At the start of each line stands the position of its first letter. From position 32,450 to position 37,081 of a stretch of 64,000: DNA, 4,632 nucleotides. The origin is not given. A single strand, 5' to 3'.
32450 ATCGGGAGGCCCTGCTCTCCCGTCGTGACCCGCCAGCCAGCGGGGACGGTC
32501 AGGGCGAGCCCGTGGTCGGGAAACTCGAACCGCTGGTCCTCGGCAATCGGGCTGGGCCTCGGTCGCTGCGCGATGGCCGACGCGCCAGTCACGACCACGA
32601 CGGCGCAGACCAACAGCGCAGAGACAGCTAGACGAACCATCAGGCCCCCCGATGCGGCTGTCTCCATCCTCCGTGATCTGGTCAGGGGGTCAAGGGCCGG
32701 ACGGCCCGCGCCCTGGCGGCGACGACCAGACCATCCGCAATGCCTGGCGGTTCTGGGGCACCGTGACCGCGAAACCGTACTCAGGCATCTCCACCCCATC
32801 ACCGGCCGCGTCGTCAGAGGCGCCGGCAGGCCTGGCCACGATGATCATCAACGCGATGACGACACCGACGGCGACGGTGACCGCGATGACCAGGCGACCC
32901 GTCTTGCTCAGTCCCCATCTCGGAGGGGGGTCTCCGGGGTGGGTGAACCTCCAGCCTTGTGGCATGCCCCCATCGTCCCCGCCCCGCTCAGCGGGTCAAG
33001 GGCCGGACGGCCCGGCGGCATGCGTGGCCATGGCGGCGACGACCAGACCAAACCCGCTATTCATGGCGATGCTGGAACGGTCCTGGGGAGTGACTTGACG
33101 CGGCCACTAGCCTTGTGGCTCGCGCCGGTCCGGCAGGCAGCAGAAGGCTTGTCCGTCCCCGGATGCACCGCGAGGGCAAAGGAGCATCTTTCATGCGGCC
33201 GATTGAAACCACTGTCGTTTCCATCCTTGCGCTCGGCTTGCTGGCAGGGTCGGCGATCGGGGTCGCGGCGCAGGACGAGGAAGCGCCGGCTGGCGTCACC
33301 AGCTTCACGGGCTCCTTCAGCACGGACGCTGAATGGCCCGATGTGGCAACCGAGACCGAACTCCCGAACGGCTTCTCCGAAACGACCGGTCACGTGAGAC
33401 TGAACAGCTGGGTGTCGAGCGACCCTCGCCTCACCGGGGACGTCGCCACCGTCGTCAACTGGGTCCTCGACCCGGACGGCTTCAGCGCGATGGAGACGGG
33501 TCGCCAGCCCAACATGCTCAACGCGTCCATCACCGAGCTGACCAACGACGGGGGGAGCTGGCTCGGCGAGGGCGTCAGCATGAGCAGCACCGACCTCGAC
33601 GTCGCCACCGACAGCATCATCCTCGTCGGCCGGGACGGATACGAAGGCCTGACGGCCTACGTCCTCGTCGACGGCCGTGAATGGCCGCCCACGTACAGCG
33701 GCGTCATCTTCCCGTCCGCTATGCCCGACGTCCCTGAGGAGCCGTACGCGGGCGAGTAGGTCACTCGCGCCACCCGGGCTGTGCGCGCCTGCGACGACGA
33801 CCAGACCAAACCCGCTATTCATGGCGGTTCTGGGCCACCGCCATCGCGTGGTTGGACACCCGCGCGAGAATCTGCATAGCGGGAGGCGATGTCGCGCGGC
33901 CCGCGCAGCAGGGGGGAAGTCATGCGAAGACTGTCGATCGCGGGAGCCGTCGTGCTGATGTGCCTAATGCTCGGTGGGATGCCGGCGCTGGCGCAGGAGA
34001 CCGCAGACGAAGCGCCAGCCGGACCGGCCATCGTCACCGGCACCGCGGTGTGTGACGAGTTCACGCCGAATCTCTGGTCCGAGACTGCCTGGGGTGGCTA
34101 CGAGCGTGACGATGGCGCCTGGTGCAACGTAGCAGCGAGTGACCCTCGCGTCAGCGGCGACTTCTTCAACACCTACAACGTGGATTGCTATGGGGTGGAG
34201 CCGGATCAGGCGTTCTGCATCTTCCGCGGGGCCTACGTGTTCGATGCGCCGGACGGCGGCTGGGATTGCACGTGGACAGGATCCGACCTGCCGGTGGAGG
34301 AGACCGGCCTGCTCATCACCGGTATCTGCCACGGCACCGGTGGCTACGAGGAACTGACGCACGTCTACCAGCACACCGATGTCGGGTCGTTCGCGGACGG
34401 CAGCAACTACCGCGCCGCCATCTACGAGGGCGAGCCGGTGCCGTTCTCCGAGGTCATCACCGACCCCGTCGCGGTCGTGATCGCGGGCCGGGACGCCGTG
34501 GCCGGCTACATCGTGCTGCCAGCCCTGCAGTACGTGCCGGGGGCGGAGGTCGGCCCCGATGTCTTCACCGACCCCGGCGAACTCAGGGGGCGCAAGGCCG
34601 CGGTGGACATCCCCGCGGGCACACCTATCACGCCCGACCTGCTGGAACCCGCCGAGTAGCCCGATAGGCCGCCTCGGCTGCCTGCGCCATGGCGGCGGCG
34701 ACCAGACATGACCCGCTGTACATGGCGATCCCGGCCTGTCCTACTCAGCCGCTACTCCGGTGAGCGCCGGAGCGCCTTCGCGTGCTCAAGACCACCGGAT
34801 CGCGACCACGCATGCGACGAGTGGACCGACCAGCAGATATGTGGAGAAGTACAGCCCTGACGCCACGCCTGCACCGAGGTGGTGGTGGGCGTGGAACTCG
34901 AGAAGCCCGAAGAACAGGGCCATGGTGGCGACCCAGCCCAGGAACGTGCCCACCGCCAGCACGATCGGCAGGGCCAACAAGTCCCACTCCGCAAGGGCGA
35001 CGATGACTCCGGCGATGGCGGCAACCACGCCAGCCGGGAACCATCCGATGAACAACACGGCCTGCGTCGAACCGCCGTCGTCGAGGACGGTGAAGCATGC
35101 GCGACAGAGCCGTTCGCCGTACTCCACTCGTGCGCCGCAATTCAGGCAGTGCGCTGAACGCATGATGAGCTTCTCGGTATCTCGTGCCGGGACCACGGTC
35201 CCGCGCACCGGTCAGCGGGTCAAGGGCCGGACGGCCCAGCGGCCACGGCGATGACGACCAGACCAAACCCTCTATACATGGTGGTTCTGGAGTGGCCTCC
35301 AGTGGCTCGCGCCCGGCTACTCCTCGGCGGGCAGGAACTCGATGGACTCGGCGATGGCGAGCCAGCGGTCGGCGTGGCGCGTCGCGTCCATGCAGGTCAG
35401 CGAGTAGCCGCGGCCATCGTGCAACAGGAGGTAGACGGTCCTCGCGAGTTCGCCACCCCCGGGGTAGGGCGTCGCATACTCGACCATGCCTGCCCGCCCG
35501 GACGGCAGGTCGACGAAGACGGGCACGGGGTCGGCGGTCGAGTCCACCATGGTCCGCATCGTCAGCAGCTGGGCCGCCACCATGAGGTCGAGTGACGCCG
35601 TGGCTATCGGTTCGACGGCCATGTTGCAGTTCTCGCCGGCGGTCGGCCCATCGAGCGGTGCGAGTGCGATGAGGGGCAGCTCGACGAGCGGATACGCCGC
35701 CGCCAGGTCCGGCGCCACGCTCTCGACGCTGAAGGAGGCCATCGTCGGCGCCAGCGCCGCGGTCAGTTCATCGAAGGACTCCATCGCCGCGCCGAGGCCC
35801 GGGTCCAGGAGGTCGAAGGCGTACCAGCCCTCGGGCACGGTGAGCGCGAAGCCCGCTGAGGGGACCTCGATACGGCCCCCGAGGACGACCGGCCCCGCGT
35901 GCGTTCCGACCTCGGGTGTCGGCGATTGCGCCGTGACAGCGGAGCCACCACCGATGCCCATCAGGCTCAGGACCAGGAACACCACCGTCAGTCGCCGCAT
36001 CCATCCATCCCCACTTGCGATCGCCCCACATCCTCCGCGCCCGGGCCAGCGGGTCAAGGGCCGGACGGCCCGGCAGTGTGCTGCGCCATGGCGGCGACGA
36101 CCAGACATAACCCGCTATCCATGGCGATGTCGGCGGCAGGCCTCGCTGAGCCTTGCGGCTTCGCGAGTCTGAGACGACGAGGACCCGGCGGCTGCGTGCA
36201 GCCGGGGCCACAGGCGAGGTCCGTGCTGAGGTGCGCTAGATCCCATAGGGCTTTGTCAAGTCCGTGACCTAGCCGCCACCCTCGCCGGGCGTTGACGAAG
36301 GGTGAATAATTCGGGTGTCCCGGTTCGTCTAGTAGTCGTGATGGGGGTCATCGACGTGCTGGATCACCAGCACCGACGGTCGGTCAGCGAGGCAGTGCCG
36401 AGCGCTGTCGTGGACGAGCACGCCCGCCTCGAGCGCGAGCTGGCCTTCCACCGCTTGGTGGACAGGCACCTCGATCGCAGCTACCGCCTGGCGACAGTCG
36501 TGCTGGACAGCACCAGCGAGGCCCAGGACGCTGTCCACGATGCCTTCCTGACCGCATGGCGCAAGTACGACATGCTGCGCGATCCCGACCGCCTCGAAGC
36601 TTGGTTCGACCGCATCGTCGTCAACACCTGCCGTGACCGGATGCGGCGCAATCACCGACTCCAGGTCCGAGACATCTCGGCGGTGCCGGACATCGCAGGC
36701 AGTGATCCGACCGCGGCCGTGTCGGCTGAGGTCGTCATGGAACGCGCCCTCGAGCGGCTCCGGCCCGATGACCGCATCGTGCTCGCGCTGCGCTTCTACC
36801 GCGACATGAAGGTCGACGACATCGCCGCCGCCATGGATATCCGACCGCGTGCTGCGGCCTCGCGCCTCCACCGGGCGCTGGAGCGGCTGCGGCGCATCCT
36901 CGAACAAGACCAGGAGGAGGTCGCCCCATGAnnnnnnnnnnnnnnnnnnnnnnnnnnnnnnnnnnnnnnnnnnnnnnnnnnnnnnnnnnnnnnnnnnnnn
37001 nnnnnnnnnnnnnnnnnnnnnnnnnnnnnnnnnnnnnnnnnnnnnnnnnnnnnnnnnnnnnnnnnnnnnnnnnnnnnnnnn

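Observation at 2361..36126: About 31 copies of a ~75-100-nt intergenic element (R-element) saturate the accessory half of the window and are absent from the core half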

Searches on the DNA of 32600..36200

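Call 41: search_rna_families(source=window, start=32600, end=36200, threshold=evalue, max_evalue=1)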
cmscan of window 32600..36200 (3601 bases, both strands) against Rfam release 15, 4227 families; matches with E-value up to 1: 0.
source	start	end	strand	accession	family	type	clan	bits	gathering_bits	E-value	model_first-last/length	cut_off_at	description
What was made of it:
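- No Rfam match appears at E<=1 (call 41).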

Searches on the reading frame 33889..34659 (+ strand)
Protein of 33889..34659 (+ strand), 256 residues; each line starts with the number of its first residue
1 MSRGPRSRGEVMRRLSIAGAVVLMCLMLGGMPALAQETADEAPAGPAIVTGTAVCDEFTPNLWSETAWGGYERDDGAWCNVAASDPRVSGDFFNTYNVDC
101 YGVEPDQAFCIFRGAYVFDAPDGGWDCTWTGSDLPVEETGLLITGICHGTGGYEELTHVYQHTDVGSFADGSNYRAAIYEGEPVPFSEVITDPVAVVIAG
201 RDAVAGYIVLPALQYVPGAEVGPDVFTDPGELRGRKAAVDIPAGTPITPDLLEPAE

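Call 14: search_protein_families(library=pfam, proteins=[window:33889-34659:+], max_evalue=0.01)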
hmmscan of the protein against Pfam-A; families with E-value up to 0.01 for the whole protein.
window:33889-34659:+ (256 aa): 1 family
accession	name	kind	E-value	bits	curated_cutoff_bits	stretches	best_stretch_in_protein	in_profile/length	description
PF08666.17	SAF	-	1.4e-06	29.2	21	1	217-253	27-63/63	SAF domain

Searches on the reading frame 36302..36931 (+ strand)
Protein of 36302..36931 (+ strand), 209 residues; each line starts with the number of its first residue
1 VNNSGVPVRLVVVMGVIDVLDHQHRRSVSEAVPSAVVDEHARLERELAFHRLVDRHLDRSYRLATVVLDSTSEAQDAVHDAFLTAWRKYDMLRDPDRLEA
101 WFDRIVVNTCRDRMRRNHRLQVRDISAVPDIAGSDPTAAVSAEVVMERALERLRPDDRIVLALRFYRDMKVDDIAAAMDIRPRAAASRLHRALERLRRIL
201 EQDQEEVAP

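Call 14: search_protein_families(library=pfam, proteins=[window:36302-36931:+], max_evalue=0.01)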
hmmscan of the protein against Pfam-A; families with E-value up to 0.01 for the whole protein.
window:36302-36931:+ (209 aa): 3 families
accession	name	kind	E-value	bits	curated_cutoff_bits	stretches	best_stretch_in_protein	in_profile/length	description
PF08281.18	Sigma70_r4_2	-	6.6e-12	45.3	25.7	1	146-196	4-54/54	Sigma-70, region 4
PF04542.20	Sigma70_r2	-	8.7e-12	45.1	24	1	52-119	1-70/71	Sigma-70 region 2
PF04545.22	Sigma70_r4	-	5.2e-08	32.7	24.1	1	149-197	1-49/50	Sigma-70, region 4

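Call 46: find_homologous_proteins(query=window:36341-36931:+, max_evalue=1e-20)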
Query window:36341-36931:+ (196 aa): 434 proteins with E <= 1e-20 among 3436 candidates; the best 120 are listed.
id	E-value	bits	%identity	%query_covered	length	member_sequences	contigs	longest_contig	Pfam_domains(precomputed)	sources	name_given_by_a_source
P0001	3.1e-117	407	100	100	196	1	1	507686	PF04545.23,PF04542.21,PF08281.19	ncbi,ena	-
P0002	7.5e-114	396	97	100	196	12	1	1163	PF04545.23,PF04542.21,PF08281.19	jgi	jgi:RNA polymerase sigma-70 factor, ECF subfamily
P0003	8.4e-114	396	97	100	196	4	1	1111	PF04545.23,PF04542.21,PF08281.19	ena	-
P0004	7.9e-103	360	89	99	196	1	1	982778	PF04545.23,PF04542.21,PF08281.19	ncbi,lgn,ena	-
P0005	1.4e-100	353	86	100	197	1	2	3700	PF04545.23,PF04542.21,PF08281.19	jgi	jgi:RNA polymerase sigma-70 factor (ECF subfamily)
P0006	1.5e-99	349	85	100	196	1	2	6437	PF04545.23,PF04542.21,PF08281.19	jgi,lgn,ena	-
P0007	6.9e-98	344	85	100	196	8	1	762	PF04545.23,PF04542.21,PF08281.19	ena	-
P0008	1.2e-95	337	85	100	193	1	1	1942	PF04545.23,PF04542.21,PF08281.19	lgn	-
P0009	5.5e-94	331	82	100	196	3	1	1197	PF04545.23,PF04542.21,PF08281.19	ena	-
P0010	1.4e-92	327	92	88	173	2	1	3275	PF04545.23,PF04542.21,PF08281.19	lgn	-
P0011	1.6e-90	320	80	100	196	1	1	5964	PF04545.23,PF04542.21,PF08281.19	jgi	jgi:RNA polymerase sigma-70 factor (ECF subfamily)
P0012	8.5e-86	304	74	100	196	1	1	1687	PF04545.23,PF04542.21,PF08281.19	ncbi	-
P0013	2.6e-81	290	72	100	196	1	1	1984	PF04545.23,PF04542.21,PF08281.19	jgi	-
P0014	2.0e-79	284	72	100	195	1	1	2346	PF04545.23,PF04542.21,PF08281.19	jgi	jgi:RNA polymerase sigma-70 factor (ECF subfamily)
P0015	8.7e-79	282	71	100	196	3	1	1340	PF04545.23,PF04542.21,PF08281.19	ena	-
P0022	1.0e-75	272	69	100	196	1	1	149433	PF04545.23,PF04542.21,PF08281.19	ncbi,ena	-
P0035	7.6e-71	256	69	96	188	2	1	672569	PF04545.23,PF04542.21,PF08281.19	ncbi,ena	-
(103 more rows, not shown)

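Call 47: find_encoding_contigs(protein=P0001, flank=10000, max_places=2)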
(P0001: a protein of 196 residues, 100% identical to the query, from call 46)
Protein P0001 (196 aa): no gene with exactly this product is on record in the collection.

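Call 48: find_encoding_contigs(protein=P0022, flank=10000, max_places=2)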
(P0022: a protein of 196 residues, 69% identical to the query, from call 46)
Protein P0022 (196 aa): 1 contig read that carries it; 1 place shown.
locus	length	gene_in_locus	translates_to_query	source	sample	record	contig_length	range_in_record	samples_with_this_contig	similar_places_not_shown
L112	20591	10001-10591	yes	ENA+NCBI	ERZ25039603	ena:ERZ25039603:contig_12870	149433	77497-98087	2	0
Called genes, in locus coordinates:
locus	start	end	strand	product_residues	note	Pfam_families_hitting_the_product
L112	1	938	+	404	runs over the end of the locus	PF00005:ABC_tran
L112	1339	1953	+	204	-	PF02653:BPD_transp_2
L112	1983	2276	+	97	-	PF06032:S-Me-THD_N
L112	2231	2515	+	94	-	PF06032:S-Me-THD_N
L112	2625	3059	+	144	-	PF20906:S-Me-THD_C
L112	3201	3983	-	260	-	-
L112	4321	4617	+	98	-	-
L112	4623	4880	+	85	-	-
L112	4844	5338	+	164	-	PF01244:Peptidase_M19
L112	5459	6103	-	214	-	-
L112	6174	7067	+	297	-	PF01244:Peptidase_M19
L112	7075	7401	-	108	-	-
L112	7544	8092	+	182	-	PF09334:tRNA-synt_1g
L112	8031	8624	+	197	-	PF09334:tRNA-synt_1g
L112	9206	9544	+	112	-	PF01026:TatD_DNase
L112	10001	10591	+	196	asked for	PF04542:Sigma70_r2, PF08281:Sigma70_r4_2, PF04545:Sigma70_r4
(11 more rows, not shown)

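Call 49: find_encoding_contigs(protein=P0035, flank=10000, max_places=2)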
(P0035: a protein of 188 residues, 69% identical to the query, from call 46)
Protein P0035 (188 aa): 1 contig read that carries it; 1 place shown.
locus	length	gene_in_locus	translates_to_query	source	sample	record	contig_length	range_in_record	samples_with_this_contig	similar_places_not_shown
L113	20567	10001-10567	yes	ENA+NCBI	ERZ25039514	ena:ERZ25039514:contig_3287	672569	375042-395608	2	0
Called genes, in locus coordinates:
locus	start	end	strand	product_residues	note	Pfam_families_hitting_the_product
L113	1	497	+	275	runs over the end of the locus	PF00082:Peptidase_S8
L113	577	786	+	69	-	-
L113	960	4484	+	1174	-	PF00211:Guanylate_cyc, PF13191:AAA_16, PF07719:TPR_2 (faint), PF13424:TPR_12 (faint), PF13181:TPR_8 (faint)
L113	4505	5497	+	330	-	PF01244:Peptidase_M19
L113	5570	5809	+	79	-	-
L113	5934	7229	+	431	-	PF01406:tRNA-synt_1e (faint), PF09334:tRNA-synt_1g, PF00133:tRNA-synt_1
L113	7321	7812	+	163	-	PF22677:Ble-like_N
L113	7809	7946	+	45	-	-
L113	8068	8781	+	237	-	PF01026:TatD_DNase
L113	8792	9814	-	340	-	PF00353:HemolysinCabind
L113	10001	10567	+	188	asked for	PF04542:Sigma70_r2, PF08281:Sigma70_r4_2, PF04545:Sigma70_r4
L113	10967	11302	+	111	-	-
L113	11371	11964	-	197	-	PF01643:Acyl-ACP_TE (weak), PF13279:4HBT_2 (faint), PF20791:Acyl-ACP_TE_C (weak)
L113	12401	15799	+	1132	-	PF00211:Guanylate_cyc, PF13191:AAA_16, PF13374:TPR_10 (faint), PF13424:TPR_12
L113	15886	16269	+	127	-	PF00166:Cpn10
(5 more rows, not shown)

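Call 77: list_cluster_members(proteins=[P0001])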
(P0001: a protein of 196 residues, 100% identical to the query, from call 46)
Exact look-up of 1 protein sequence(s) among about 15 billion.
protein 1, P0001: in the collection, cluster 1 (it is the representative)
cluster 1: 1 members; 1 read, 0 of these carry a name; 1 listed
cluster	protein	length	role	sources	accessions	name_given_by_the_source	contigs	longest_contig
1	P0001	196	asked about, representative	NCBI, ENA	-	-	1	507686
